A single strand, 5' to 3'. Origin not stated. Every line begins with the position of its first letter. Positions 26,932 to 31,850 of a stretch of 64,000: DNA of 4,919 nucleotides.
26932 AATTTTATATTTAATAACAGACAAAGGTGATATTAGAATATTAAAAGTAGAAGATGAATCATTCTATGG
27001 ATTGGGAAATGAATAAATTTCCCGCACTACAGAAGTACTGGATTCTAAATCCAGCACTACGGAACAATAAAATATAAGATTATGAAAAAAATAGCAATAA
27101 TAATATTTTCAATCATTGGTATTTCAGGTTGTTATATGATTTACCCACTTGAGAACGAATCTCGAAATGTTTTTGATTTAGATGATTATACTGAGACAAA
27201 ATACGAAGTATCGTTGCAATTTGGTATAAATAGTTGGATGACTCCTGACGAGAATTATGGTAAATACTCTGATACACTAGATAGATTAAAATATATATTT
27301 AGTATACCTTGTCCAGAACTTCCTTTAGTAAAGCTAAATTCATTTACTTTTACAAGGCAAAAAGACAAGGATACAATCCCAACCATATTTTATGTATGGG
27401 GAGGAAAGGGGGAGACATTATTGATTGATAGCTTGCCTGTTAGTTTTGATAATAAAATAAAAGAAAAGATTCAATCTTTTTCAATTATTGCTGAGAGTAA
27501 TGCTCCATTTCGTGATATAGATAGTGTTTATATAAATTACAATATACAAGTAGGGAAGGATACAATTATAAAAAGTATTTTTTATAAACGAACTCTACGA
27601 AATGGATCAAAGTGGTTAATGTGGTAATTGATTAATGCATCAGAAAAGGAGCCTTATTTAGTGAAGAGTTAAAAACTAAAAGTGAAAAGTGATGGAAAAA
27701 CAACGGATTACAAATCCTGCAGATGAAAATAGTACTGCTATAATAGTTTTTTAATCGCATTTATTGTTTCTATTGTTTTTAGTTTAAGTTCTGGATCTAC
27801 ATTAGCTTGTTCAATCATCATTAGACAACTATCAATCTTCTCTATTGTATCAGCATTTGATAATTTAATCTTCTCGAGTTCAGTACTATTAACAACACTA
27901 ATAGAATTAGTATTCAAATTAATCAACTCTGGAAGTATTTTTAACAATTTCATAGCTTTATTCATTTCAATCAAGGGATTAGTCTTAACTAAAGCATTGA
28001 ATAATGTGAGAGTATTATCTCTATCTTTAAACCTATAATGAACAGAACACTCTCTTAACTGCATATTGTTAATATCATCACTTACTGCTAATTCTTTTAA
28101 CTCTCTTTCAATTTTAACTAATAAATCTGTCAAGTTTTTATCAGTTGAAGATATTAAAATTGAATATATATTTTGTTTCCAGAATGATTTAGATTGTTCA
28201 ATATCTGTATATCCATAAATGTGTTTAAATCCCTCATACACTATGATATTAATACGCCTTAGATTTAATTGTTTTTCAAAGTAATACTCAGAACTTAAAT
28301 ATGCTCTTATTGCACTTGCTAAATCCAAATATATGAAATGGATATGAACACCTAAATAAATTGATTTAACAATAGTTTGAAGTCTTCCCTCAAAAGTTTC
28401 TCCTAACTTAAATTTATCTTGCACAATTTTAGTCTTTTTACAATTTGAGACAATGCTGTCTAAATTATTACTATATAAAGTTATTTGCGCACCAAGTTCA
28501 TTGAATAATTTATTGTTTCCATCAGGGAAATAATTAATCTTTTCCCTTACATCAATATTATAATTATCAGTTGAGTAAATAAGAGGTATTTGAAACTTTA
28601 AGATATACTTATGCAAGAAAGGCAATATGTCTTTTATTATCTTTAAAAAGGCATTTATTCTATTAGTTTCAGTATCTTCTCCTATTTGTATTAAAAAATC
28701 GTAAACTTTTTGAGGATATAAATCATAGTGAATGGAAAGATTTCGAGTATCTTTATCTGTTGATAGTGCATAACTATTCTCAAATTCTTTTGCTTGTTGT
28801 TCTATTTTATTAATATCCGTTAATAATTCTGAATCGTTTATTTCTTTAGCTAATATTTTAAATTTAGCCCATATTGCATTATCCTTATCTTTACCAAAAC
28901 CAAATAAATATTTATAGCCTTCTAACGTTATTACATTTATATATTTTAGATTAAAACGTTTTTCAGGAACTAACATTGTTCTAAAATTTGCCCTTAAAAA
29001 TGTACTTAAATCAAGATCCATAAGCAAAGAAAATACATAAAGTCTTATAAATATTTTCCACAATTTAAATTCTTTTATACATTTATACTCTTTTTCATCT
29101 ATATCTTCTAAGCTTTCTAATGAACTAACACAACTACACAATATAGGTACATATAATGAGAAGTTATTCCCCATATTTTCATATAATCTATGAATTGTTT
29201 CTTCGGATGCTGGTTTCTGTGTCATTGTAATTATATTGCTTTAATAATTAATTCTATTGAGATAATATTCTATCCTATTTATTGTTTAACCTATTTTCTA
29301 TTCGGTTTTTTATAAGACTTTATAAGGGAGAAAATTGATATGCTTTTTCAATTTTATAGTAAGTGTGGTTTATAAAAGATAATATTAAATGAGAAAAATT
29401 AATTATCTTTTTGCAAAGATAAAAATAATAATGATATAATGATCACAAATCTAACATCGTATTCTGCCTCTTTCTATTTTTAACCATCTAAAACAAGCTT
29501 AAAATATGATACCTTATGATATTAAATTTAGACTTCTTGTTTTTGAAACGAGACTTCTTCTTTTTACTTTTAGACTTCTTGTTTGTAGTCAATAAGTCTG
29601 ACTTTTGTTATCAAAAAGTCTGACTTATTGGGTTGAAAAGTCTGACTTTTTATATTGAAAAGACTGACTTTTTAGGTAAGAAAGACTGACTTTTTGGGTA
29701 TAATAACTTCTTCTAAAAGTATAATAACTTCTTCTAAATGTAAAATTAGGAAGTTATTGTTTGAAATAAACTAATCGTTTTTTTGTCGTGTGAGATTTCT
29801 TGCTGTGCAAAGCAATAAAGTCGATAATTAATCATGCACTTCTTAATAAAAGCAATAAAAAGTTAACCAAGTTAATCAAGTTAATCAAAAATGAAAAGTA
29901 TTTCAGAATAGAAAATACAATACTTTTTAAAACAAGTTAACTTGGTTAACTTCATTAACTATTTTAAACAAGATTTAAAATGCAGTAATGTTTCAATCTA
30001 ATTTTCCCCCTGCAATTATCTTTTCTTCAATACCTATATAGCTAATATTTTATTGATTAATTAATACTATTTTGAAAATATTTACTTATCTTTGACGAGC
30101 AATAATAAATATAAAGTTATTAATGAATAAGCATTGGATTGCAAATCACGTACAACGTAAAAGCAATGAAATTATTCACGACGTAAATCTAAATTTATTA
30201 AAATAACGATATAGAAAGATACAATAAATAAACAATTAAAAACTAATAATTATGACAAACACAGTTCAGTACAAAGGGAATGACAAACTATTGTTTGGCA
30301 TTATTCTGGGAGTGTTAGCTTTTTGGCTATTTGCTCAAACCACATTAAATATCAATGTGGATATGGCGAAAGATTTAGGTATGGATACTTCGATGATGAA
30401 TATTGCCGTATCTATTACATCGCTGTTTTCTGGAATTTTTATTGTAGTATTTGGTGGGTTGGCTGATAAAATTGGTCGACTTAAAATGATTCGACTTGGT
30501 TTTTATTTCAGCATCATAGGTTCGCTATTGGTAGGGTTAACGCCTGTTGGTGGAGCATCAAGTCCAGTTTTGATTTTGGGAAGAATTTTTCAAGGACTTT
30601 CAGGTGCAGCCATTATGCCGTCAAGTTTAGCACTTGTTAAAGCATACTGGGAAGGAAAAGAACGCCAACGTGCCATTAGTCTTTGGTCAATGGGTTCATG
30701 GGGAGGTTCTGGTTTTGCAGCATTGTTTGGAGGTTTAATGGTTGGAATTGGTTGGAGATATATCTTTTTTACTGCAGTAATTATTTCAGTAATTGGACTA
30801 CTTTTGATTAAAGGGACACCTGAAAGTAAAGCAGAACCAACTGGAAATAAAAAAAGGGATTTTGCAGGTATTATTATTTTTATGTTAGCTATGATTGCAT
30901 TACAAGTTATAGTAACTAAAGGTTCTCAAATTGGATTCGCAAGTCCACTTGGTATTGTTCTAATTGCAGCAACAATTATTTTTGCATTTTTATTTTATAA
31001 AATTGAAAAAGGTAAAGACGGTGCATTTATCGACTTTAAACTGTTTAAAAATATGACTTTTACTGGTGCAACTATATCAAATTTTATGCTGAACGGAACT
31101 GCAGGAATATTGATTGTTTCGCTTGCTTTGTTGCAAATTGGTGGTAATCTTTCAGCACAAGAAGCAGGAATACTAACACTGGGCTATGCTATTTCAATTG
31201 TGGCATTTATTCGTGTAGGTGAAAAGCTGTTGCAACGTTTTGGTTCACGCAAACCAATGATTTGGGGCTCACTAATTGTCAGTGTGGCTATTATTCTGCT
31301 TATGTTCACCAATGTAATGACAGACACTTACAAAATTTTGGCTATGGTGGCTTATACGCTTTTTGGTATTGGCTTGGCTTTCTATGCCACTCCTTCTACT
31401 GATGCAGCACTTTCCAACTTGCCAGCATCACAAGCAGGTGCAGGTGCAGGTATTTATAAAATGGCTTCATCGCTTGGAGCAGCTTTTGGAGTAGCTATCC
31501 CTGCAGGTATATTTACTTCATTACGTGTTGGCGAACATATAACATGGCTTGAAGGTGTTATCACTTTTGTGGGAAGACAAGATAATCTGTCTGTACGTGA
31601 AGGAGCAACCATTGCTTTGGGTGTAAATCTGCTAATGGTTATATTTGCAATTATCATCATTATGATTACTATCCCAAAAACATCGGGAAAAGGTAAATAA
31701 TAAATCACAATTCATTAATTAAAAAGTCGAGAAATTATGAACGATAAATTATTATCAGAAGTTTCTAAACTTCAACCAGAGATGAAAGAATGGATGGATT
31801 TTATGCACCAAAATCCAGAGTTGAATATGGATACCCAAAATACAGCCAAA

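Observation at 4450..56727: Dispersed family of intergenic arrays of locus-specific short palindromes phased at about 22 bp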

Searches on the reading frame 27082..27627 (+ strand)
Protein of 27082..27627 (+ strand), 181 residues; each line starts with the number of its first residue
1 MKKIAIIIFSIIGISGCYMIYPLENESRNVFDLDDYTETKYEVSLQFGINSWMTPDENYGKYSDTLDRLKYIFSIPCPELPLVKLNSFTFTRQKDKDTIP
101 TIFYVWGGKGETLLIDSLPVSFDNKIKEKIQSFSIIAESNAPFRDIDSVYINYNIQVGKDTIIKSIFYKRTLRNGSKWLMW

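Call 22: search_protein_families(library=pfam, max_evalue=0.00001, proteins=[window:27082-27627:+])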
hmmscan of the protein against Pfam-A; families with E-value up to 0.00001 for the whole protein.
window:27082-27627:+ (181 aa): 0 families

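Call 31: find_encoding_contigs(protein=window:27082-27627:+, flank=6000, max_places=10)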
Protein window:27082-27627:+ (181 aa): 9 contigs read that carry it; 4 places shown.
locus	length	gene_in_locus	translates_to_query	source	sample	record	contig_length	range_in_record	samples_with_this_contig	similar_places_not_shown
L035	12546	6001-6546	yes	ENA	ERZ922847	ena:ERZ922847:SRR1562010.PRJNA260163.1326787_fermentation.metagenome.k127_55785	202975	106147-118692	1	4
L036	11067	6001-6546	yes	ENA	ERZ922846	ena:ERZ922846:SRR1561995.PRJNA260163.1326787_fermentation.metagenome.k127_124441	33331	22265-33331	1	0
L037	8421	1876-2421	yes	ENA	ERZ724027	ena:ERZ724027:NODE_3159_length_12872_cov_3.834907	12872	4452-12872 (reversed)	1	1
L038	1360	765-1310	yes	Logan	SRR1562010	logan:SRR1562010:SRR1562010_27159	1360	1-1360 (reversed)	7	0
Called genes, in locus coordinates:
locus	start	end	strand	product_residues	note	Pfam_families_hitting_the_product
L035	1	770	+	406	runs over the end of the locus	-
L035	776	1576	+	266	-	PF01678:DAP_epimerase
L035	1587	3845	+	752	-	PF00999:Na_H_Exchanger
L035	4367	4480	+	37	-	-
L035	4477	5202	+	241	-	-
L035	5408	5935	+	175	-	-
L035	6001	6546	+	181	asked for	-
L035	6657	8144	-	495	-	-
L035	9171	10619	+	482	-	PF07690:MFS_1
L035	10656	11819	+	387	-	PF01546:Peptidase_M20, PF07687:M20_dimer (weak)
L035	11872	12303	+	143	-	-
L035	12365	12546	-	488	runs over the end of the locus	PF02386:TrkH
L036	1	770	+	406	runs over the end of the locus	-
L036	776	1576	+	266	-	PF01678:DAP_epimerase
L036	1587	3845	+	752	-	PF00999:Na_H_Exchanger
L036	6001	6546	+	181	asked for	-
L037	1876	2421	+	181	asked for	-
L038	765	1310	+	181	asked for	-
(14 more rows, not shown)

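Call 38: search_protein_families(library=pfam, max_evalue=0.5, proteins=[window:27082-27627:+])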
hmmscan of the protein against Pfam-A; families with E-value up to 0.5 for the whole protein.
window:27082-27627:+ (181 aa): 1 family
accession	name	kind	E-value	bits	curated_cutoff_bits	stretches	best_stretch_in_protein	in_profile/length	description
PF03969.22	AFG1_ATPase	-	0.33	10.3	27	1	53-131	16-94/361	AFG1-like ATPase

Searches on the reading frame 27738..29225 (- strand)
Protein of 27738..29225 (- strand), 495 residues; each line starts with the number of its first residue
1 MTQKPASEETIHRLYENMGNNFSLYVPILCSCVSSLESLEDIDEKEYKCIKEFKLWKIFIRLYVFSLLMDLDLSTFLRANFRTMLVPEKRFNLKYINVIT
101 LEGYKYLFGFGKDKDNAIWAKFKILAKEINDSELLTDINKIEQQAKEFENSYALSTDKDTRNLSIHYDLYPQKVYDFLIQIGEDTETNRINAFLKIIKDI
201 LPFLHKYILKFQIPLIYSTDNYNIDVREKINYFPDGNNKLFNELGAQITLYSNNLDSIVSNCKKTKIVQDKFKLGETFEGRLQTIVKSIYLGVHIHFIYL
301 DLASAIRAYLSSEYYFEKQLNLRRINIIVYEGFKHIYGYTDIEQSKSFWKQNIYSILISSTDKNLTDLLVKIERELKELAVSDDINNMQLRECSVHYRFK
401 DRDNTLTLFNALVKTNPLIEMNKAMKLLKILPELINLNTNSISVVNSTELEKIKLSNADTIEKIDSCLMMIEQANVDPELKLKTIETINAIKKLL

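Call 13: search_protein_families(library=pfam, proteins=[window:27738-29225:-])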
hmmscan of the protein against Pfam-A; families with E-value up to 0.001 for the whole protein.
window:27738-29225:- (495 aa): 0 families

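Call 30: find_related_loci(query=window:27738-29225:-, collection=metagenome_contigs, flank=6000)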
Query window:27738-29225:- (495 aa) in metagenome_contigs; peptide patterns used: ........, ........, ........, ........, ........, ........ (x = any residue, [..] = any of these).
211 stretches matched a pattern; 1 encode a relative of the query (tblastn E <= 1e-3); 1 distinct loci.
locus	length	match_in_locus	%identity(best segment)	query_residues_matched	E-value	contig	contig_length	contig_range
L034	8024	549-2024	57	3-495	0e+0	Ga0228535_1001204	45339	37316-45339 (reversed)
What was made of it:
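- Tried and rejected: A metagenome scan for relatives of the C/D region gave one distant locus without the arrays (call 30).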

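Call 38: search_protein_families(library=pfam, max_evalue=0.5, proteins=[window:27738-29225:-])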
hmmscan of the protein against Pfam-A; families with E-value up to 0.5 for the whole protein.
window:27738-29225:- (495 aa): 0 families

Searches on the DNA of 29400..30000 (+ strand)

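Call 81: search_dna_similar(query=window:29400-30000:+, collection=phages, mode=distant, max_rows=8)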
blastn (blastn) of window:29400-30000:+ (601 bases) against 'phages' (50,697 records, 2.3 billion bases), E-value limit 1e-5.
No match.

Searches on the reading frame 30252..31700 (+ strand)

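Call 13: search_protein_families(library=pfam, proteins=[window:30252-31700:+])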
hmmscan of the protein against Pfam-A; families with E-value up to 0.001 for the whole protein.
window:30252-31700:+ (482 aa): 2 families
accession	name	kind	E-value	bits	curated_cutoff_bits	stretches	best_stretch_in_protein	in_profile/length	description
PF07690.21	MFS_1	-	2.3e-49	168.6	33.4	2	20-413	4-346/347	Major Facilitator Superfamily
PF00083.30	Sugar_tr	-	0.00029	20.3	22.3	1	37-193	39-195/452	Sugar (and other) transporter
